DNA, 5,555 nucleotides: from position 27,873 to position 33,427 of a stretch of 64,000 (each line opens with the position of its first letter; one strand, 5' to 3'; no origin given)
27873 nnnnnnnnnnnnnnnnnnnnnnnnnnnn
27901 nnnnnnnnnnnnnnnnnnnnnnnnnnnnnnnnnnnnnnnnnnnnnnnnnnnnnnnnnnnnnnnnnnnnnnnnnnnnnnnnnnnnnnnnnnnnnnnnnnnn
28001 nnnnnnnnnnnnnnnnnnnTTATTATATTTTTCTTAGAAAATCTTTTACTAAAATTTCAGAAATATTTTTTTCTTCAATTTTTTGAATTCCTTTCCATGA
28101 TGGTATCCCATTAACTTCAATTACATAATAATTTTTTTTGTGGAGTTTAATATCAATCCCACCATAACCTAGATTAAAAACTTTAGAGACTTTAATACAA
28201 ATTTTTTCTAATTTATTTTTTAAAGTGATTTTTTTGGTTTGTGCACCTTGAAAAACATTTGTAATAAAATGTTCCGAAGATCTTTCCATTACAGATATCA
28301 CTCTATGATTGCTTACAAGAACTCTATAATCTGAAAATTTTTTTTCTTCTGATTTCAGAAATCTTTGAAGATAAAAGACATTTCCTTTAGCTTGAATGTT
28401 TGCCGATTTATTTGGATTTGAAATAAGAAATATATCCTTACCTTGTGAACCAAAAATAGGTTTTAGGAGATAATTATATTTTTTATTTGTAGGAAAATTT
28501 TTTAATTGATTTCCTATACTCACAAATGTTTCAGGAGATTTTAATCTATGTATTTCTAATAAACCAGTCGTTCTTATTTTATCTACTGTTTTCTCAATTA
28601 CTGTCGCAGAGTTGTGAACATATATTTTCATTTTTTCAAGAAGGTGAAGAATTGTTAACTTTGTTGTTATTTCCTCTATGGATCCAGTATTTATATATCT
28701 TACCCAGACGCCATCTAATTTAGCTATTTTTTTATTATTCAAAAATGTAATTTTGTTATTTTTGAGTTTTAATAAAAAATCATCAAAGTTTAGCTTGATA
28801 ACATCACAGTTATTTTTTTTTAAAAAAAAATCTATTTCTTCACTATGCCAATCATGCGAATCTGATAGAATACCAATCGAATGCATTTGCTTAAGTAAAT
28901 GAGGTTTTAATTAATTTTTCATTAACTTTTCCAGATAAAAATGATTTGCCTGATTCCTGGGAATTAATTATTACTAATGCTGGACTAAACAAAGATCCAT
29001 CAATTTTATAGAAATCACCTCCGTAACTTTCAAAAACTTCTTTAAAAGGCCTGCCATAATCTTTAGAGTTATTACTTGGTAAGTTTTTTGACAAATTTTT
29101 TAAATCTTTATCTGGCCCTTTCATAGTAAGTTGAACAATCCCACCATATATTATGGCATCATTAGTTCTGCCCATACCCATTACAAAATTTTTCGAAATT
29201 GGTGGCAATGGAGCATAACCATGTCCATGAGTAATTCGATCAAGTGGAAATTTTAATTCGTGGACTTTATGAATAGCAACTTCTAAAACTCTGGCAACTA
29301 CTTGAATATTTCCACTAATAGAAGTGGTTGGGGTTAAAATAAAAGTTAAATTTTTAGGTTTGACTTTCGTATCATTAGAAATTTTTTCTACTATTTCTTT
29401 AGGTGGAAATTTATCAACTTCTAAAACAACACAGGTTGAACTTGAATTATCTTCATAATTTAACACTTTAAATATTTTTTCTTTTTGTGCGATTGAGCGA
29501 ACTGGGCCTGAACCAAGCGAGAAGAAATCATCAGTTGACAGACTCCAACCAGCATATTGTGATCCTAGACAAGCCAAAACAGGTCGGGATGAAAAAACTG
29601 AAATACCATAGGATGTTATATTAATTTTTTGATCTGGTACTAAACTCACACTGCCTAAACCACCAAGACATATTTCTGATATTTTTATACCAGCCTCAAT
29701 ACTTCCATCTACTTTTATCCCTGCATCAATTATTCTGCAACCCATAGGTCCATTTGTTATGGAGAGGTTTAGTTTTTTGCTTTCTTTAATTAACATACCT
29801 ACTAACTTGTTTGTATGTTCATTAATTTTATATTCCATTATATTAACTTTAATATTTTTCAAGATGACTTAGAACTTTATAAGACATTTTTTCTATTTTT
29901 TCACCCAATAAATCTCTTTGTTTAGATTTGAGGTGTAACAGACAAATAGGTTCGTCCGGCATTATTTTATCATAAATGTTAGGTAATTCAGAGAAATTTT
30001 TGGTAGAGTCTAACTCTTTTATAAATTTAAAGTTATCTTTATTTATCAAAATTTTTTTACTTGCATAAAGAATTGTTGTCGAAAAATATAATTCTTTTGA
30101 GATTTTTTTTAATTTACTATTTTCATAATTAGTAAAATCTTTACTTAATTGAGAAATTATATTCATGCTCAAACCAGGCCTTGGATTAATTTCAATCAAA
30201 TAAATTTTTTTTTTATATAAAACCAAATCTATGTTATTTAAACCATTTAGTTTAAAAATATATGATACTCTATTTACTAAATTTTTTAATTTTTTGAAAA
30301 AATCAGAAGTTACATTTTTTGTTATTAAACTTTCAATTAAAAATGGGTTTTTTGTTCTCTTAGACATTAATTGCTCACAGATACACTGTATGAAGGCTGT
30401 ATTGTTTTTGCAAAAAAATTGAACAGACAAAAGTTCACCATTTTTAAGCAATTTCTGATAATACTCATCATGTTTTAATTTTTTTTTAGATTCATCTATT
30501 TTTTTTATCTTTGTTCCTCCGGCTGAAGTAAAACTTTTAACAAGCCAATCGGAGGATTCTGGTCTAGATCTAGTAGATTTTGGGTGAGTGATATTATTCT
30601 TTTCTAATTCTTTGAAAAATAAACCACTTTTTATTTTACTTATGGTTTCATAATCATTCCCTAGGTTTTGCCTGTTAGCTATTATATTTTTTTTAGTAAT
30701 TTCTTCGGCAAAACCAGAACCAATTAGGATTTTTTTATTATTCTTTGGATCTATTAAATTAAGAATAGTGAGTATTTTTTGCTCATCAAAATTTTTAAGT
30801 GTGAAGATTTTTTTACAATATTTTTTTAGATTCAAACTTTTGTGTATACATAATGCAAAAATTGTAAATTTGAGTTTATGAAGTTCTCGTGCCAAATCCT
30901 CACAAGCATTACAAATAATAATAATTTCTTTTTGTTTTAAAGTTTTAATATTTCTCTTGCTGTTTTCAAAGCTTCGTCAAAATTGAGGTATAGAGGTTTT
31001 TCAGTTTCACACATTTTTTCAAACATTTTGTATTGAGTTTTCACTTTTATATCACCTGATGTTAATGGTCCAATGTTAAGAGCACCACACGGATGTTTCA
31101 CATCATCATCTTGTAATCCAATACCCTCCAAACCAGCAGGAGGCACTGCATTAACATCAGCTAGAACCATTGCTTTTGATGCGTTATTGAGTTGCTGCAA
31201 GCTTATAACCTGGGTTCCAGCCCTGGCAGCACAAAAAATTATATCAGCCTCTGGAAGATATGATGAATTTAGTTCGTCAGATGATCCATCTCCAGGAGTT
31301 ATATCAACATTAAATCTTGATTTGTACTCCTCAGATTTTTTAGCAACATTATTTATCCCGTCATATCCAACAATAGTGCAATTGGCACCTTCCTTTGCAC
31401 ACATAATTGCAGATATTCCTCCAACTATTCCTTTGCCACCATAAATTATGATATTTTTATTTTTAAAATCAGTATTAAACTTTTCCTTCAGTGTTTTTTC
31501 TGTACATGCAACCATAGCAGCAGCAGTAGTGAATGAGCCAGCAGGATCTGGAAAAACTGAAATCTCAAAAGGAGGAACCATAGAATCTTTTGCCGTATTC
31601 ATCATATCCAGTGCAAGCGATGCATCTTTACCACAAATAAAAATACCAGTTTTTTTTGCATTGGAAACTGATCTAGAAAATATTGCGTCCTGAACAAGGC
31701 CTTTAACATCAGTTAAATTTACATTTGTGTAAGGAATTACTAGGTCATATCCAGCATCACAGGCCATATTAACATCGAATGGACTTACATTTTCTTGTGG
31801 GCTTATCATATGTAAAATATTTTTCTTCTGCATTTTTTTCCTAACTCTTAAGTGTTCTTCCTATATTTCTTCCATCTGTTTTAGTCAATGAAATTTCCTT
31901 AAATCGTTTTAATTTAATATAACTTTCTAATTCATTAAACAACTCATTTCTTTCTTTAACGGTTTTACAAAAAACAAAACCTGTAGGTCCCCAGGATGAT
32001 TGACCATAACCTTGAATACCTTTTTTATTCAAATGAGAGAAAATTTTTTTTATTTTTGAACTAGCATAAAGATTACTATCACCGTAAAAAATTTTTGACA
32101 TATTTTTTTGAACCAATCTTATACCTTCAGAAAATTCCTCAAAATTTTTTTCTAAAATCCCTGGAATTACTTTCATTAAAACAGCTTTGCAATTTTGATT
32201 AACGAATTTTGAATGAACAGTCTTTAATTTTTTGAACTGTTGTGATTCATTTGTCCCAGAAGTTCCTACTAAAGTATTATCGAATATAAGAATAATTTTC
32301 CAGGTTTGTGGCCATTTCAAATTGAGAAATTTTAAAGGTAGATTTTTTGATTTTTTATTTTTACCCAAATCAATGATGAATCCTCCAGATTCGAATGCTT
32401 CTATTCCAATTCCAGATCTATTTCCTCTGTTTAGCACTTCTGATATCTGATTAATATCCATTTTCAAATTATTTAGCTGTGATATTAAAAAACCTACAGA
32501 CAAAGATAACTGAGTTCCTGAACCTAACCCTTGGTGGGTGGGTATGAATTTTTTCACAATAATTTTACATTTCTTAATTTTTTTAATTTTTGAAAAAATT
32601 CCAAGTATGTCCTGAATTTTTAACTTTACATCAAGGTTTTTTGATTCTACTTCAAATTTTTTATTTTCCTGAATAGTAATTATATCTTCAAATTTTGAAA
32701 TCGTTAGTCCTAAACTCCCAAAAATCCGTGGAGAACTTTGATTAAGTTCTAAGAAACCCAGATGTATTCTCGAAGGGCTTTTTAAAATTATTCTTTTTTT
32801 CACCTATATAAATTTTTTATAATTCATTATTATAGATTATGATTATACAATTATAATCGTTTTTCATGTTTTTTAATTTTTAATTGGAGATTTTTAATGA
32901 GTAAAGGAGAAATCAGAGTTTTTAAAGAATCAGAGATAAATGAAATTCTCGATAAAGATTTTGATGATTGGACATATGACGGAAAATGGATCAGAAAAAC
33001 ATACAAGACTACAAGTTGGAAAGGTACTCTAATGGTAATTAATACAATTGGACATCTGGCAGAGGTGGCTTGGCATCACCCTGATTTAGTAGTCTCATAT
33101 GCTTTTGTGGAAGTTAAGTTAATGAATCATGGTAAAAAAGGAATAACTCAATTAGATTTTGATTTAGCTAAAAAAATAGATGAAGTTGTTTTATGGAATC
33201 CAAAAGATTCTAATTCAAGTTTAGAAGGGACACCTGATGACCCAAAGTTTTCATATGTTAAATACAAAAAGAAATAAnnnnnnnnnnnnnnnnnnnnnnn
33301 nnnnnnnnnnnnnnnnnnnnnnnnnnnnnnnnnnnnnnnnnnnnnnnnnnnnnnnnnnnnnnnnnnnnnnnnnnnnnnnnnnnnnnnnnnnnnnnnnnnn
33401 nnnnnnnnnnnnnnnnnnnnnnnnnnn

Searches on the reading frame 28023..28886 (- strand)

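Call 35: search_protein_families(library=ncbifam, proteins=[window:28023-28886:-], max_evalue=0.001)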
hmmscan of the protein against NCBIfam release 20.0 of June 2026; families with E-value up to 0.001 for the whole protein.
window:28023-28886:- (287 aa): 13 families
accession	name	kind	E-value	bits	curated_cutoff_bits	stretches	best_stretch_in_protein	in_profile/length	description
NF040720.1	MptN_Meth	equivalog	2.9e-52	177.6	350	1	4-282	2-289/291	tetrahydromethanopterin:alpha-L-glutamate ligase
TIGR00768.1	rimK_fam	subfamily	1.8e-40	139.1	143.4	1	5-281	3-274/276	RimK family alpha-L-glutamate ligase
TIGR02144.1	LysX_arch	equivalog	2.8e-27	95.5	275.6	1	78-281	63-273/281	lysine biosynthesis protein LysX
TIGR04443.1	F420_CofF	equivalog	7.2e-21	74.5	300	1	76-281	66-280/283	coenzyme gamma-F420-2:alpha-L-glutamate ligase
TIGR04356.1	grasp_GAK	hypoth_equivalog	4.3e-19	68.7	300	1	4-286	2-286/287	GAK system ATP-grasp enzyme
NF007764.0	PRK10446.1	equivalog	4.4e-11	42.6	331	1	79-281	76-284/300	30S ribosomal protein S6--L-glutamate ligase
NF003573.0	PRK05246.1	equivalog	8.3e-11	41.2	272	1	75-274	97-297/316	glutathione synthase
TIGR01380.1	glut_syn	equivalog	1.7e-09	37.1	299.05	1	75-274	96-296/312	glutathione synthase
NF009110.0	PRK12458.1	subfamily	1.9e-09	37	408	1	81-272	114-313/349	glutathione synthetase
NF009405.0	PRK12767.1-4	equivalog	2.5e-08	33.3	390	1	92-259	102-263/320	carbamoyl phosphate synthase-like protein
TIGR02068.2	cya_phycin_syn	equivalog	7.4e-08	30.8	850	1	92-209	203-321/862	cyanophycin synthetase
NF038074.1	fam_STM4014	hypoth_equivalog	9.2e-07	28.5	175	1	181-260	236-325/349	STM4014 family protein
TIGR04184.1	ATPgraspMvdD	equivalog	0.00063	19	475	0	69-279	92-315/321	MvdD family ATP-grasp ribosomal peptide maturase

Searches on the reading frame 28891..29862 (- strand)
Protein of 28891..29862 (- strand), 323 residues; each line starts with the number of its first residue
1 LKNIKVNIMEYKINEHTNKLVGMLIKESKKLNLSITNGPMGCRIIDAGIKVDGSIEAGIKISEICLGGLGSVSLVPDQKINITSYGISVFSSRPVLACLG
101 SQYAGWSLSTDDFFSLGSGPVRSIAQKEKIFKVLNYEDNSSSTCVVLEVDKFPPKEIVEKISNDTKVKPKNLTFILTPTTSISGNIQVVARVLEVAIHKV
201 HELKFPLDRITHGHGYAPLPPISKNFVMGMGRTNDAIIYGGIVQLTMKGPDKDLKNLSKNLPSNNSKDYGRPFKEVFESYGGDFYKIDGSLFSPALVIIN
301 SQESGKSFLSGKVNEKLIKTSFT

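Call 35: search_protein_families(library=ncbifam, proteins=[window:28891-29862:-], max_evalue=0.001)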
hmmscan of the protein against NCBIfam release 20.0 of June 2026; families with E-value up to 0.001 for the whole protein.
window:28891-29862:- (323 aa): 1 family
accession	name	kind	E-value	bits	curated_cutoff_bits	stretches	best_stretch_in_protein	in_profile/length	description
TIGR03120.1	one_C_mch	equivalog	6.5e-118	393.4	228.8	1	13-322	2-312/313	methenyltetrahydromethanopterin cyclohydrolase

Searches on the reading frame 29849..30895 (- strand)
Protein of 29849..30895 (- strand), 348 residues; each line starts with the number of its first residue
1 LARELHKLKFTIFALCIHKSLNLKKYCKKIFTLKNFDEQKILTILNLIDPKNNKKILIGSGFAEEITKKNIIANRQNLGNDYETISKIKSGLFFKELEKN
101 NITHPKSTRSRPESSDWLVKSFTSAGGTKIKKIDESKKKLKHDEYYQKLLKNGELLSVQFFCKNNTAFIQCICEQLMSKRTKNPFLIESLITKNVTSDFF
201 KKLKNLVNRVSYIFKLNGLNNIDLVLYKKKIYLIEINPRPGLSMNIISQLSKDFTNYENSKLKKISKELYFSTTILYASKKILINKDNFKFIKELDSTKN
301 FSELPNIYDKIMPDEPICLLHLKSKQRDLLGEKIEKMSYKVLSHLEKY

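Call 35: search_protein_families(library=ncbifam, proteins=[window:29849-30895:-], max_evalue=0.001)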
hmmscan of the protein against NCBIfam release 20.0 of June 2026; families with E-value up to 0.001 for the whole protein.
window:29849-30895:- (348 aa): 5 families
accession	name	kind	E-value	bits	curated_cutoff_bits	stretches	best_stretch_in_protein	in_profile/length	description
TIGR01369.1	CPSaseII_lrg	equivalog_domain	1.1e-07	29.9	1027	1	147-251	748-852/1052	carbamoyl-phosphate synthase (glutamine-hydrolyzing) large subunit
NF002527.0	PRK01966.1-3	equivalog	1.9e-06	27.3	310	1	191-267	249-322/332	D-alanine--D-alanine ligase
NF003671.0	PRK05294.1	equivalog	1.4e-05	22.9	599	1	187-250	785-848/1058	carbamoyl-phosphate synthase large subunit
TIGR01205.1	D_ala_D_alaTIGR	subfamily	4.2e-05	22.7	245.65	1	190-251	236-298/318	D-alanine--D-alanine ligase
NF040722.1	MfnD_Meth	equivalog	0.00011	21.8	400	1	99-244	128-255/288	tyramine--L-glutamate ligase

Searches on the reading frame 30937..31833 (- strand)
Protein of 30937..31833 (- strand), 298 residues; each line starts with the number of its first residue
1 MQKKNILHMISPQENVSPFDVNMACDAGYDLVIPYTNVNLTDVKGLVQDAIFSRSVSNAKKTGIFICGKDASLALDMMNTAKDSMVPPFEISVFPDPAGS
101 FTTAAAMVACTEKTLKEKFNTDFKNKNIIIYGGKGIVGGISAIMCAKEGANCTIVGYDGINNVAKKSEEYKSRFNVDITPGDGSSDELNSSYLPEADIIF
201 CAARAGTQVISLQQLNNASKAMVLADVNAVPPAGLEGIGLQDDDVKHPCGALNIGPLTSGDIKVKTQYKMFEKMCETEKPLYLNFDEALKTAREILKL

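Call 35: search_protein_families(library=ncbifam, proteins=[window:30937-31833:-], max_evalue=0.001)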
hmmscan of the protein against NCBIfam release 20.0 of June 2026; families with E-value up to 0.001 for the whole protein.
window:30937-31833:- (298 aa): 1 family
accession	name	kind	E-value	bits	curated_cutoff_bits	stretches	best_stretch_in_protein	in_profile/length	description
NF041159.1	Rham_dhyd_Thplmales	equivalog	0.00071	19.1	450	0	122-176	2-55/253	L-rhamnose 1-dehydrogenase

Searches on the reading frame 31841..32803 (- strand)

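Call 35: search_protein_families(library=ncbifam, proteins=[window:31841-32803:-], max_evalue=0.001)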
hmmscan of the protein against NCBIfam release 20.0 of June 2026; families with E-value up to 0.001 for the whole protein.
window:31841-32803:- (320 aa): 6 families
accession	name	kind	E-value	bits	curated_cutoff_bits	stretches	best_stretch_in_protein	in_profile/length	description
NF040726.1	BetaRFA-P_synth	equivalog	1.3e-55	188.8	328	1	6-316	2-325/327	beta-ribofuranosylaminobenzene 5'-phosphate synthase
TIGR00144.1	beta_RFAP_syn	subfamily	1.1e-44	152.9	113.5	1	6-318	2-323/325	beta-ribofuranosylaminobenzene 5'-phosphate synthase family protein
TIGR01240.1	mevDPdecarb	equivalog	4.5e-06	25.9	171.35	1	60-280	66-289/305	diphosphomevalonate decarboxylase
TIGR00191.1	thrB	equivalog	4.5e-05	22.4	168.25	1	31-293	19-278/304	homoserine kinase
NF002288.1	PRK01212.1-4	equivalog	8.4e-05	21.7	194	1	31-297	18-283/303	homoserine kinase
NF003216.0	PRK04181.1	equivalog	0.00091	19.1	191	0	35-122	33-130/257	4-(cytidine 5'-diphospho)-2-C-methyl-D-erythritol kinase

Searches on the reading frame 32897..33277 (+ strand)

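Call 35: search_protein_families(library=ncbifam, proteins=[window:32897-33277:+], max_evalue=0.001)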
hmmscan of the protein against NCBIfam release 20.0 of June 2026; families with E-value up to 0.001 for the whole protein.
window:32897-33277:+ (126 aa): 5 families
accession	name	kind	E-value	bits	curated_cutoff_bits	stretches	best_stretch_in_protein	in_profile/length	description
NF002017.0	PRK00823.1-2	equivalog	5.3e-21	74.5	80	1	8-97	4-92/94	4a-hydroxytetrahydrobiopterin dehydratase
NF002019.0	PRK00823.1-4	equivalog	3.8e-13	49.5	137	1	4-97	17-111/116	4a-hydroxytetrahydrobiopterin dehydratase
NF002018.0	PRK00823.1-3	equivalog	1.5e-12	47.4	108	1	10-97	7-95/98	4a-hydroxytetrahydrobiopterin dehydratase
NF002016.0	PRK00823.1-1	equivalog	6.2e-10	39.2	133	1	13-98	23-111/113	4a-hydroxytetrahydrobiopterin dehydratase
NF002020.0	PRK00823.1-5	equivalog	6.2e-08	32.8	146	1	22-97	27-104/111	4a-hydroxytetrahydrobiopterin dehydratase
